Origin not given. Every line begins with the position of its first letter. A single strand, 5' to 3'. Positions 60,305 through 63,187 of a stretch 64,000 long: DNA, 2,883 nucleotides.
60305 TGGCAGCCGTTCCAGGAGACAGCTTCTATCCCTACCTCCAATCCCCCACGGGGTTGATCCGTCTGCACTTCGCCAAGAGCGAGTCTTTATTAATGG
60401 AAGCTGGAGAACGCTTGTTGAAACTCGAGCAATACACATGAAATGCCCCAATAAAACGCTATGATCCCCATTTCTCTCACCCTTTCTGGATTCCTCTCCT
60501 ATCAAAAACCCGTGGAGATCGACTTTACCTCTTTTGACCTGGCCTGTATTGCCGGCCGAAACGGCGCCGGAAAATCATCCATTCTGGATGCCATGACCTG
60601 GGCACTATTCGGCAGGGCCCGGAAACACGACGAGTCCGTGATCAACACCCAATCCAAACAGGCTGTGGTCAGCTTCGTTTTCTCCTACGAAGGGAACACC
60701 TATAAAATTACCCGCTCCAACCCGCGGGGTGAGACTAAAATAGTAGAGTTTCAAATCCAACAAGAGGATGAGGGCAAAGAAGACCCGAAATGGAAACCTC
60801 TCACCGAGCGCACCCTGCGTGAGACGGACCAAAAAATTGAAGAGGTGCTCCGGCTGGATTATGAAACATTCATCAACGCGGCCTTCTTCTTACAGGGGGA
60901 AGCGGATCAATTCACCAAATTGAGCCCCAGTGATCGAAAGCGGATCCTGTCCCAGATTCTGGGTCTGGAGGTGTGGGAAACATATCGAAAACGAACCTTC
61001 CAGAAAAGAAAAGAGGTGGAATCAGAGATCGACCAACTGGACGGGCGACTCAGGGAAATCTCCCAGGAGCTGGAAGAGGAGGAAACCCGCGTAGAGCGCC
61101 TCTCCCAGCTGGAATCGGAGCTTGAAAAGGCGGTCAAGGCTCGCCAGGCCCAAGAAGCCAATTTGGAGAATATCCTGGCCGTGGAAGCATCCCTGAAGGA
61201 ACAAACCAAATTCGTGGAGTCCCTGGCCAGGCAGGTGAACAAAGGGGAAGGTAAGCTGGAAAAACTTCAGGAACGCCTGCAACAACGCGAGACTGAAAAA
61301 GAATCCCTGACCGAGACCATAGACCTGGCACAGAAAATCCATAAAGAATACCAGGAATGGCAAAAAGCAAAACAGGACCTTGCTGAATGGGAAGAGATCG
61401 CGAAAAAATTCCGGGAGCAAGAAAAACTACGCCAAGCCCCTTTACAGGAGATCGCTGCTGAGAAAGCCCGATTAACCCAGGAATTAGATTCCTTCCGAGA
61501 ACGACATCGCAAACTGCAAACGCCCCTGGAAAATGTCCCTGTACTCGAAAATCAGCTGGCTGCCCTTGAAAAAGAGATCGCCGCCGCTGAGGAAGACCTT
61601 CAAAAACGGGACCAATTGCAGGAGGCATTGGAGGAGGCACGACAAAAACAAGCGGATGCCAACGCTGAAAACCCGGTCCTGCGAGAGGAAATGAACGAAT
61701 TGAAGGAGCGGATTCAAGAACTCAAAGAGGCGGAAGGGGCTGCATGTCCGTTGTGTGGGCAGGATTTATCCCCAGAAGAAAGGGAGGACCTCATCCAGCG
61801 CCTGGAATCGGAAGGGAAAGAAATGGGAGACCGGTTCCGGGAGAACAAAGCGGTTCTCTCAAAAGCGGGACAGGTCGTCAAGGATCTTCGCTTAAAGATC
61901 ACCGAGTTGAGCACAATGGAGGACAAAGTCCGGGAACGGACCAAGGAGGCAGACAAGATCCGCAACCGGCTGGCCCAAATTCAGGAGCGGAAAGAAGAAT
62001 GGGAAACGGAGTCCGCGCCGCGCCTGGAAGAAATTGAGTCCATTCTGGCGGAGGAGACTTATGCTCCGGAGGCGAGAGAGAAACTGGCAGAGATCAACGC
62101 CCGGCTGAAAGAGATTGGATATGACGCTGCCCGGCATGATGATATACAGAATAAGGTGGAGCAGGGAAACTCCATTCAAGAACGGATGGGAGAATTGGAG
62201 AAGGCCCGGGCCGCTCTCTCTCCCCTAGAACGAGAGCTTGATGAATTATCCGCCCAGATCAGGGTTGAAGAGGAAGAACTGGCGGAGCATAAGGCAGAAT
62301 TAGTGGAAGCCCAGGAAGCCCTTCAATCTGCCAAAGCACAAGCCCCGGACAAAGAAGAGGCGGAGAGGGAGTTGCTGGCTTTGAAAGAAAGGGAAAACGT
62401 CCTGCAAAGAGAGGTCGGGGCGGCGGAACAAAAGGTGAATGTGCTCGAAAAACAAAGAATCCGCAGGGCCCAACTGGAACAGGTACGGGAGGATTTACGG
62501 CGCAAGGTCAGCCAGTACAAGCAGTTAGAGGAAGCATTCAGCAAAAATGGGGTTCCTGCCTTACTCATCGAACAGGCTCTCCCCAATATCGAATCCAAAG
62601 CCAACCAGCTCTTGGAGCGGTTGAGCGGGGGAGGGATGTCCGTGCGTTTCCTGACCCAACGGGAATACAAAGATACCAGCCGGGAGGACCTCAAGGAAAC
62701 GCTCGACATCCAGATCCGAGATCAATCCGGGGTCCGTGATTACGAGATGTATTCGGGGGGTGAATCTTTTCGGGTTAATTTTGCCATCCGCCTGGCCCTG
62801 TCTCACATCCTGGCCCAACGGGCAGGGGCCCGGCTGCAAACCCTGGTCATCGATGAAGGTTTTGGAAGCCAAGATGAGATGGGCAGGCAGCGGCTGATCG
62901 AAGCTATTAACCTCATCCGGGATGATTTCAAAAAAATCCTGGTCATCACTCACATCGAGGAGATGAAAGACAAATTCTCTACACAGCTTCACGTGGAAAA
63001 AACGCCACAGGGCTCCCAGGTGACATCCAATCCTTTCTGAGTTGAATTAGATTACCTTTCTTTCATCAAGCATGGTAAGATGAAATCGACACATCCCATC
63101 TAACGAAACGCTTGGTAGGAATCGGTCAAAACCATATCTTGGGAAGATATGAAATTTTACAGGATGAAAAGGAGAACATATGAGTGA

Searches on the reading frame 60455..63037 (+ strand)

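Call 75: search_protein_families(library=pfam, proteins=[window:60455-63037:+], max_evalue=1e-8)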
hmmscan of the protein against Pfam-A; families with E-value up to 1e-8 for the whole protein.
window:60455-63037:+ (861 aa): 3 families
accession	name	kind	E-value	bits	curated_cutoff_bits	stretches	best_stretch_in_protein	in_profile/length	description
PF13476.12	AAA_23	-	3.4e-13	51.1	27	1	7-282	1-200/201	AAA domain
PF04423.19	Rad50_zn_hook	-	1.4e-10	41.2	24.3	1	410-453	2-44/52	Rad50 zinc hook motif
PF02463.25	SMC_N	-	5.3e-09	36.3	40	1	8-93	5-107/220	RecF/RecN/SMC N terminal domain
